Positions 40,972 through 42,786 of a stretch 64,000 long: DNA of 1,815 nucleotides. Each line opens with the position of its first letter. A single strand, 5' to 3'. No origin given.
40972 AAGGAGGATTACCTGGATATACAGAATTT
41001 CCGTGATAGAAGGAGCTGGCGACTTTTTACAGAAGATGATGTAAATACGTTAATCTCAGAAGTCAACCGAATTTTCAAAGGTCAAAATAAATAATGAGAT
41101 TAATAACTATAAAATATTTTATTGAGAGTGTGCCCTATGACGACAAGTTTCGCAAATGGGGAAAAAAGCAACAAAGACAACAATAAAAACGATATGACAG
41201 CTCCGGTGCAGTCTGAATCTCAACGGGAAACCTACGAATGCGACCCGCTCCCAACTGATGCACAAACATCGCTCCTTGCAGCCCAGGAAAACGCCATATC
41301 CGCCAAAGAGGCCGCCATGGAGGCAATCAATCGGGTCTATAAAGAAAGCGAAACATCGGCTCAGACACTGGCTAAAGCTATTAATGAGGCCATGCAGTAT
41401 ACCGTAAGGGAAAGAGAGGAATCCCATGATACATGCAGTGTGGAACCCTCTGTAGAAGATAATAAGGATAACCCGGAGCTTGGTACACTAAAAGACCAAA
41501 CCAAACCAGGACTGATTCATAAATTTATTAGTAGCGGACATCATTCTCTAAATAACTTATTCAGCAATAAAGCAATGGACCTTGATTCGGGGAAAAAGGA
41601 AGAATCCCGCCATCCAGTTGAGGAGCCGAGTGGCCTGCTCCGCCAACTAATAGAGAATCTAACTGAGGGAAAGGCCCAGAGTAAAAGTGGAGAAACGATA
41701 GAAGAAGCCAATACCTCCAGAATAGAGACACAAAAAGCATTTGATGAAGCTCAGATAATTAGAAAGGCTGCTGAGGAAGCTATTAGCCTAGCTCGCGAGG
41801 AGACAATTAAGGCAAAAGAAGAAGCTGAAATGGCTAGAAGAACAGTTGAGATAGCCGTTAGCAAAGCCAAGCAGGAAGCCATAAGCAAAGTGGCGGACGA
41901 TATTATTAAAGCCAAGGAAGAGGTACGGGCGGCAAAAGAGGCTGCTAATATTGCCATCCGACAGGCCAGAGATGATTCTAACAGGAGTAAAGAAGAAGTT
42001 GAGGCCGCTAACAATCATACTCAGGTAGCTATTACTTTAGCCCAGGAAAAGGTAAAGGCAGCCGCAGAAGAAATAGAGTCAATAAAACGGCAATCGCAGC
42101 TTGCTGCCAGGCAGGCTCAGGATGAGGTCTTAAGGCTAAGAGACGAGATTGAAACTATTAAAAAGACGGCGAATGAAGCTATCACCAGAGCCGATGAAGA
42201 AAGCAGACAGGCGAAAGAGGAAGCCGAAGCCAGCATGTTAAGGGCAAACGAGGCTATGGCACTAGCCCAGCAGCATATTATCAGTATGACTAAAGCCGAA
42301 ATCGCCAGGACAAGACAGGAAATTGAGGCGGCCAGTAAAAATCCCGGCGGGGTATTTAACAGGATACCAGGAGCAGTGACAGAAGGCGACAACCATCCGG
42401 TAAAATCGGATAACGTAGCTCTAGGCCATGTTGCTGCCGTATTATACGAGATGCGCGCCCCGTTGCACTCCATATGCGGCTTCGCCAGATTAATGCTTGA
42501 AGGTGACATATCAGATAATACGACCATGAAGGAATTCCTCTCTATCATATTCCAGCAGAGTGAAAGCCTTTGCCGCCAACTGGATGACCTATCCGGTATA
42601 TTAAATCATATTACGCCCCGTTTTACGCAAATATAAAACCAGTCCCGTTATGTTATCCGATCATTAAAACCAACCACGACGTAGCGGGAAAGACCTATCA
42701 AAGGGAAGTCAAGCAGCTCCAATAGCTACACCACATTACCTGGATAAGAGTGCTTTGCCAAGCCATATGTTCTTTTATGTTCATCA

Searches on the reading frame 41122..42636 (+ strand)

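Call 36: search_protein_families(library=pfam, proteins=[window:41122-42636:+], max_evalue=0.00001)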
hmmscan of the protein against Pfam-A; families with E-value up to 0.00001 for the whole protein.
window:41122-42636:+ (504 aa): 0 families

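Call 62: search_protein_families(library=ncbifam, proteins=[window:41122-42636:+], max_evalue=0.1)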
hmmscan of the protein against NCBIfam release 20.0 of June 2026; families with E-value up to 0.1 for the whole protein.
window:41122-42636:+ (504 aa): 4 families
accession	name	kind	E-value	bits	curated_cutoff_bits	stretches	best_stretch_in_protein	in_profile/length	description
NF046044.1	PnpS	equivalog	2.3e-08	33.5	400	1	432-490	169-227/390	two-component system histidine kinase PnpS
TIGR02966.1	phoR_proteo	equivalog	0.00026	20.1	334.2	1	436-490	117-171/333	phosphate regulon sensor histidine kinase PhoR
NF033092.0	HK_WalK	equivalog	0.0035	16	725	1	436-490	375-429/594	cell wall metabolism sensor histidine kinase WalK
NF033091.0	HK_VanS_ACDEFG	equivalog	0.021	13.9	400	1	441-491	82-132/293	vancomycin resistance histidine kinase VanS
